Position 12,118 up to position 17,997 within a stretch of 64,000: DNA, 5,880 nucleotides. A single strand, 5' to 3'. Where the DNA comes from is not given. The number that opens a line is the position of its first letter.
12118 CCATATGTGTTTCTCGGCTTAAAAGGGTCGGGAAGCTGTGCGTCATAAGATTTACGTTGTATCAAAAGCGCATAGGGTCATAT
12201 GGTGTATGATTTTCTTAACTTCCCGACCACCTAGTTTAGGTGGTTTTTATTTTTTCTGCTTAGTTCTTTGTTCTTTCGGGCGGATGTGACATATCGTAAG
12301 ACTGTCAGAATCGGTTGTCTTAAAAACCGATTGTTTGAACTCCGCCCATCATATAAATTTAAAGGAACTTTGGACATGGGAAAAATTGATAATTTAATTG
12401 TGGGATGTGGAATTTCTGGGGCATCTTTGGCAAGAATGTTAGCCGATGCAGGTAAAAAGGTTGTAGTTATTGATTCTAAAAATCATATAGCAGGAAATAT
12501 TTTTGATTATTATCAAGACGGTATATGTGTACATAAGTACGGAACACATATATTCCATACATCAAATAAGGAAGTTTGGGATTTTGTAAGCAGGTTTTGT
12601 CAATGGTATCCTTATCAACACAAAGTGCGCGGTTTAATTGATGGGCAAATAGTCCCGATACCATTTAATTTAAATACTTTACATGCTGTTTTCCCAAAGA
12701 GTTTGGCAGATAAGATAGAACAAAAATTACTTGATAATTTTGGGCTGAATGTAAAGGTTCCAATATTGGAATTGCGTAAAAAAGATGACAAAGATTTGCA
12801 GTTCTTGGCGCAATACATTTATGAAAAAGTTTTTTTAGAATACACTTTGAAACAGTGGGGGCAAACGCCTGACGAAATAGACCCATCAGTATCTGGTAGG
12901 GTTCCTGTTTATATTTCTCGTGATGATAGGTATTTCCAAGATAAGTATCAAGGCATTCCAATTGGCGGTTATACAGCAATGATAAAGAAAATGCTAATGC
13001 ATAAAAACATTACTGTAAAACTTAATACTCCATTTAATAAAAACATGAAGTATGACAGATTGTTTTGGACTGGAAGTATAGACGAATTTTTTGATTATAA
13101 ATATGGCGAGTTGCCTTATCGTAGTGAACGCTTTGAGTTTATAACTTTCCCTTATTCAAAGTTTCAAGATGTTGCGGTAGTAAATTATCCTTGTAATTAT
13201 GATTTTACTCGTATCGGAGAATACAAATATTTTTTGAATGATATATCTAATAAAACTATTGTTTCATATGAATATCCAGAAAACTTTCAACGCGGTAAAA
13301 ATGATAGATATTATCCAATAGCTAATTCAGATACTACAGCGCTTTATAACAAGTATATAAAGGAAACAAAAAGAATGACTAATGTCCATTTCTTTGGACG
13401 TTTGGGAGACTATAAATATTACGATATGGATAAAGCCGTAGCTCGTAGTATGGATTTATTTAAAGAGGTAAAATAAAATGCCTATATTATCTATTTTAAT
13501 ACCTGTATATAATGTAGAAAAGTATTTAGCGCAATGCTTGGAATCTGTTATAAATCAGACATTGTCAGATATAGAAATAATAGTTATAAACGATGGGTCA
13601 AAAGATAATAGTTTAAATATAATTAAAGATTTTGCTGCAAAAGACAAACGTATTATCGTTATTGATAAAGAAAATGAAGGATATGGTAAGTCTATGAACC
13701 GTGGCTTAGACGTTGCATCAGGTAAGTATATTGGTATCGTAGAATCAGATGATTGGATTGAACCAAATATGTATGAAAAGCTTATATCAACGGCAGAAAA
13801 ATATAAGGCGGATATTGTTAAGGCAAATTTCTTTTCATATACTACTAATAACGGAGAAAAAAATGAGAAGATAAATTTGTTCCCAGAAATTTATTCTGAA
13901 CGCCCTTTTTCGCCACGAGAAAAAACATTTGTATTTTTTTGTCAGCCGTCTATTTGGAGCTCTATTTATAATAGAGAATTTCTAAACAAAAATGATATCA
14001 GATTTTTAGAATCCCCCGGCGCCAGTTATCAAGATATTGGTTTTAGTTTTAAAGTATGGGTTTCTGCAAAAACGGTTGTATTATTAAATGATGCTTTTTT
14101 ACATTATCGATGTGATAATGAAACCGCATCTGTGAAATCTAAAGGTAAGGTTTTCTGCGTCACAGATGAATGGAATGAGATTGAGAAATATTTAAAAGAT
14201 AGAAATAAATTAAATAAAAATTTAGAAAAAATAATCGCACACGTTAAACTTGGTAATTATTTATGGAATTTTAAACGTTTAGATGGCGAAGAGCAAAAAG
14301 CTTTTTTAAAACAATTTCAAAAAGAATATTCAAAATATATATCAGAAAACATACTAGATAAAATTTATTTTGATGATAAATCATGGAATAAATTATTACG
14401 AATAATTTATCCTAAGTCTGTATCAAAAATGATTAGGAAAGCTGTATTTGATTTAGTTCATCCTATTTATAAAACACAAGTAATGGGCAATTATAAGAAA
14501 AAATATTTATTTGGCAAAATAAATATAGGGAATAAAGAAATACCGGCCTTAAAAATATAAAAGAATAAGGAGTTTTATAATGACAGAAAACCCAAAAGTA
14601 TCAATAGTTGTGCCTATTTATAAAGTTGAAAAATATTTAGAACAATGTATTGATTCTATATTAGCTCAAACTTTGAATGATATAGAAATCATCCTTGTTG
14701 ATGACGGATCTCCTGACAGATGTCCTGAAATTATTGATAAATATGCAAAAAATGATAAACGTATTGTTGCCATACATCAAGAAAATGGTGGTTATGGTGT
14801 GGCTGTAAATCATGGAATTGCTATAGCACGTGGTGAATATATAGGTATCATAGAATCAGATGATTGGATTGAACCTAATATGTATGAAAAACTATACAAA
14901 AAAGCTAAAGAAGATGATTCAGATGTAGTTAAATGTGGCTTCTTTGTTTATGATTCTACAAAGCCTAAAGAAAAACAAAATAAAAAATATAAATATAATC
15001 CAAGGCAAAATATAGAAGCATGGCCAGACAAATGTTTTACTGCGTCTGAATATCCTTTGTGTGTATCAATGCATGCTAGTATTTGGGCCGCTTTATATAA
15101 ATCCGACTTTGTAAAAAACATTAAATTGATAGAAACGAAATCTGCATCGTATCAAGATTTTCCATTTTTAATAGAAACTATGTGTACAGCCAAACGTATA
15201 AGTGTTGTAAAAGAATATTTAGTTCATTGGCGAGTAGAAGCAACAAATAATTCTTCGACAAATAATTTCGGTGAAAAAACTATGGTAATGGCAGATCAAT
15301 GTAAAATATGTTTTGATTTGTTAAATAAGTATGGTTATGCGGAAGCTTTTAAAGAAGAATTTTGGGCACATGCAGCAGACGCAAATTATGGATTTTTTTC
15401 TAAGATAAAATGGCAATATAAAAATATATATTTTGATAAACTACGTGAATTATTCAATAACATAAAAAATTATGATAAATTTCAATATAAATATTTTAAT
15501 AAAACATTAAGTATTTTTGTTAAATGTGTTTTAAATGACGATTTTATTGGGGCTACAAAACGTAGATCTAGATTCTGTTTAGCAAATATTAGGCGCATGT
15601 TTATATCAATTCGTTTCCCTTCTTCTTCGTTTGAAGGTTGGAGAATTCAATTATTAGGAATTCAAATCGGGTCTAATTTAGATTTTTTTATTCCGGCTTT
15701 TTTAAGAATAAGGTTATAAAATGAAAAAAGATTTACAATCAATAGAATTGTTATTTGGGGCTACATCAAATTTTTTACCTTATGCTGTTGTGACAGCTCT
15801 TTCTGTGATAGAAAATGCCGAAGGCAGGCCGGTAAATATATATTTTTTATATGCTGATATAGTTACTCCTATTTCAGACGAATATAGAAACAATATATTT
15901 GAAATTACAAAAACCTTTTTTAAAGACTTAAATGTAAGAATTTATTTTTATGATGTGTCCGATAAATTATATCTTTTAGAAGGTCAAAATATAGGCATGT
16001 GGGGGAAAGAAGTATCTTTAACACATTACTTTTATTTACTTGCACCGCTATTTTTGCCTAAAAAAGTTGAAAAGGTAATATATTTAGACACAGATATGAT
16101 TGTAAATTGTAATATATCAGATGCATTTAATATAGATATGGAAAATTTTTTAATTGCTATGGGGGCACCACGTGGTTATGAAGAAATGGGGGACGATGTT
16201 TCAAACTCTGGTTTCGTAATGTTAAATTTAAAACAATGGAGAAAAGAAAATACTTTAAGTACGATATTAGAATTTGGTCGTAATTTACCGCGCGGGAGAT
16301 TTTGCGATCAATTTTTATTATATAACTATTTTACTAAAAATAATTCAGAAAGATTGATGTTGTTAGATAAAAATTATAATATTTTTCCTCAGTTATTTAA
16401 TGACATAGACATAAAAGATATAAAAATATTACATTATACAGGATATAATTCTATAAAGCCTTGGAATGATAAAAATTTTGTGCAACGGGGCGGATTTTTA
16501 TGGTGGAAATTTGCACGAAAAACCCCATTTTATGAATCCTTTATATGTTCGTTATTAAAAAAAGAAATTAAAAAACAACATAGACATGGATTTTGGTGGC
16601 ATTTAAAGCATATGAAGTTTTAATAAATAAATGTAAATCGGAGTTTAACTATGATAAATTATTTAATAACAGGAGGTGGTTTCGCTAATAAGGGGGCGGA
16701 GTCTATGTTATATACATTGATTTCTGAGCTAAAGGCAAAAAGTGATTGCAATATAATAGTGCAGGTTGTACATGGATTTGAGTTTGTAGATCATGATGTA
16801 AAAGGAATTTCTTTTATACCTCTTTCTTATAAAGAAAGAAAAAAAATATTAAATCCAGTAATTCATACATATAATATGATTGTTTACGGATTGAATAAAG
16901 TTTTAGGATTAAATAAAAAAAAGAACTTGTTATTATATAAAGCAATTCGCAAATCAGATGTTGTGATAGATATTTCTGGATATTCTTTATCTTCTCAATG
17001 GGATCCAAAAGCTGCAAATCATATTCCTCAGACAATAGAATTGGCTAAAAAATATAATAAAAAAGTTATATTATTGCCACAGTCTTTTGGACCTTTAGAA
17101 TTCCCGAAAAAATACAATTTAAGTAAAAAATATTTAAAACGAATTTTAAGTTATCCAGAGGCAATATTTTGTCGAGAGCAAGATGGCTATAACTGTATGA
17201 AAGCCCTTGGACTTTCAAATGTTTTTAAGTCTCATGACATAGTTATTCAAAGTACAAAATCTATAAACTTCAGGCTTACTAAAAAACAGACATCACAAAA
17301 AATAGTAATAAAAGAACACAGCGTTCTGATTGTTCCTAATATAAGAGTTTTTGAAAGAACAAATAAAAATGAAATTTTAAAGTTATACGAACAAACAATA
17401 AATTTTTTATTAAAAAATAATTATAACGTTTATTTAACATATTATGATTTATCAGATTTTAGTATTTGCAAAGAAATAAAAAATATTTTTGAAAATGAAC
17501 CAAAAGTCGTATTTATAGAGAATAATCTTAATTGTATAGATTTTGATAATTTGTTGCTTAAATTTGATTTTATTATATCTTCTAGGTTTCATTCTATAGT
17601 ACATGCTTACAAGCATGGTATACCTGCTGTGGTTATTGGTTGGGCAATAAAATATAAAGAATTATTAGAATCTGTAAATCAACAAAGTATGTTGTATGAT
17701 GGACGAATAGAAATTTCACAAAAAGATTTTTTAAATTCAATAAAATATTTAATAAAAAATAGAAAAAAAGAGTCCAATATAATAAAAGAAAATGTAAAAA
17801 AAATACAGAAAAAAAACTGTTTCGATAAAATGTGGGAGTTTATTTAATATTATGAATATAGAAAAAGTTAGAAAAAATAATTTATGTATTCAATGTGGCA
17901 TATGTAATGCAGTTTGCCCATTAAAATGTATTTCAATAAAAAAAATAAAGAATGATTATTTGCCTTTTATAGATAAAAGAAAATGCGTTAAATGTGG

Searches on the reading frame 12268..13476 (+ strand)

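Call 11: search_protein_families(library=pfam, proteins=[window:12268-13476:+], max_evalue=0.001)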
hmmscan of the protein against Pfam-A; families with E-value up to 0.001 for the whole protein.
window:12268-13476:+ (402 aa): 6 families
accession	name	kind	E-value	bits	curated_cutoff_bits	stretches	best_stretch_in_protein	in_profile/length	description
PF03275.19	GLF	-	2.3e-68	230.4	26.3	1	187-384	1-203/203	UDP-galactopyranose mutase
PF13450.12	NAD_binding_8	-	2.2e-17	63.5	21.9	1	44-110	1-68/68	NAD(P)-binding Rossmann-like domain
PF01266.30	DAO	-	1.7e-05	25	27.9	1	43-76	3-37/353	FAD dependent oxidoreductase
PF01593.30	Amino_oxidase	-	0.00015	21.6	19.8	1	49-110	1-61/443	Flavin containing amine oxidoreductase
PF01494.25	FAD_binding_3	-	0.0006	19.6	22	1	41-72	3-34/349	FAD binding domain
PF00070.33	Pyr_redox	-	0.00084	20.3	22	0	43-80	3-39/82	Pyridine nucleotide-disulphide oxidoreductase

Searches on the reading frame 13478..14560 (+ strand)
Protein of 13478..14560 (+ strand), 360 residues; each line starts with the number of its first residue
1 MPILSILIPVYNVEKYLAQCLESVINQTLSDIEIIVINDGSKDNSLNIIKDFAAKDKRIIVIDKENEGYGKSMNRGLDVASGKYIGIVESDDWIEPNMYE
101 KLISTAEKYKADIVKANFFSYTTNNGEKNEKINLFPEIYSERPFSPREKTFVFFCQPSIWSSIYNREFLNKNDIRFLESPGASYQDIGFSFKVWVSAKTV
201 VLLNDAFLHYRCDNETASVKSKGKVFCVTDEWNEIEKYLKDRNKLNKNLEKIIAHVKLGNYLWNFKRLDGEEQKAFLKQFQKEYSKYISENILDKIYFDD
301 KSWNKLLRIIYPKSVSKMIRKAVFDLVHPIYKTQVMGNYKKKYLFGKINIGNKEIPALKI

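Call 67: search_protein_families(library=pfam, proteins=[window:13478-14560:+], max_evalue=1e-8)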
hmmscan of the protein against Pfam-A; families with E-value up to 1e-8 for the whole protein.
window:13478-14560:+ (360 aa): 3 families
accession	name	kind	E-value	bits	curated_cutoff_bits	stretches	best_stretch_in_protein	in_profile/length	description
PF00535.33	Glycos_transf_2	-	5.9e-40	137.4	23.3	1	5-144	1-143/168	Glycosyl transferase family 2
PF10111.15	Glyco_tranf_2_2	-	1.7e-12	47.9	27.3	1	5-133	1-135/276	Glycosyltransferase like family 2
PF13641.12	Glyco_tranf_2_3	-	4.7e-10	40.3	27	1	4-117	3-122/230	Glycosyltransferase like family 2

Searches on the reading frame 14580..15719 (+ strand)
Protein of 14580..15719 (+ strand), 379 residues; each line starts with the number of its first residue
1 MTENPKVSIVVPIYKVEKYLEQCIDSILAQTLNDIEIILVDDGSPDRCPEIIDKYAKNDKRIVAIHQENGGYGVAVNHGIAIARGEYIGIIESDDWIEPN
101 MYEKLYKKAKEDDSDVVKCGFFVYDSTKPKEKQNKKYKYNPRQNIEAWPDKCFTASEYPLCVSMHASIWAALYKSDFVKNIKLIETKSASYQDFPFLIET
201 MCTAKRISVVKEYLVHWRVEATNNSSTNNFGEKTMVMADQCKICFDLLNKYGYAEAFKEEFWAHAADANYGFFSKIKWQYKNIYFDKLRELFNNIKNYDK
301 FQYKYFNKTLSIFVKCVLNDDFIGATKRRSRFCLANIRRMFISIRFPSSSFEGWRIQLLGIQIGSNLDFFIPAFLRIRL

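Call 67: search_protein_families(library=pfam, proteins=[window:14580-15719:+], max_evalue=1e-8)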
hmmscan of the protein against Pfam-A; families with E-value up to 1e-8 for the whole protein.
window:14580-15719:+ (379 aa): 3 families
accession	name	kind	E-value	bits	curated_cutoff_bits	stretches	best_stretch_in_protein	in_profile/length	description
PF00535.33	Glycos_transf_2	-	2.2e-40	138.8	23.3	1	8-146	1-132/168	Glycosyl transferase family 2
PF13641.12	Glyco_tranf_2_3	-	6.6e-10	39.8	27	1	5-119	1-121/230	Glycosyltransferase like family 2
PF10111.15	Glyco_tranf_2_2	-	8e-09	35.8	27.3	1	8-109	1-106/276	Glycosyltransferase like family 2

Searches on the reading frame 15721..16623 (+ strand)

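Call 67: search_protein_families(library=pfam, proteins=[window:15721-16623:+], max_evalue=1e-8)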
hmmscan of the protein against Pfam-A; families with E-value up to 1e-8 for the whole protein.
window:15721-16623:+ (300 aa): 1 family
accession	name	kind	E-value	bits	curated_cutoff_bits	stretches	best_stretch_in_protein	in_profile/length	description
PF01501.26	Glyco_transf_8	-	2.3e-23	83.5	24.3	1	10-251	2-252/253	Glycosyl transferase family 8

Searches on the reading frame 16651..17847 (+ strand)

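Call 67: search_protein_families(library=pfam, proteins=[window:16651-17847:+], max_evalue=1e-8)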
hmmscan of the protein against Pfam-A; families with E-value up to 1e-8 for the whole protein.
window:16651-17847:+ (398 aa): 1 family
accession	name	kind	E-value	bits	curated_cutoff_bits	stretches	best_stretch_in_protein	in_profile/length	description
PF04230.19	PS_pyruv_trans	-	1.7e-30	107.3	25.3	1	69-331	59-278/280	Polysaccharide pyruvyl transferase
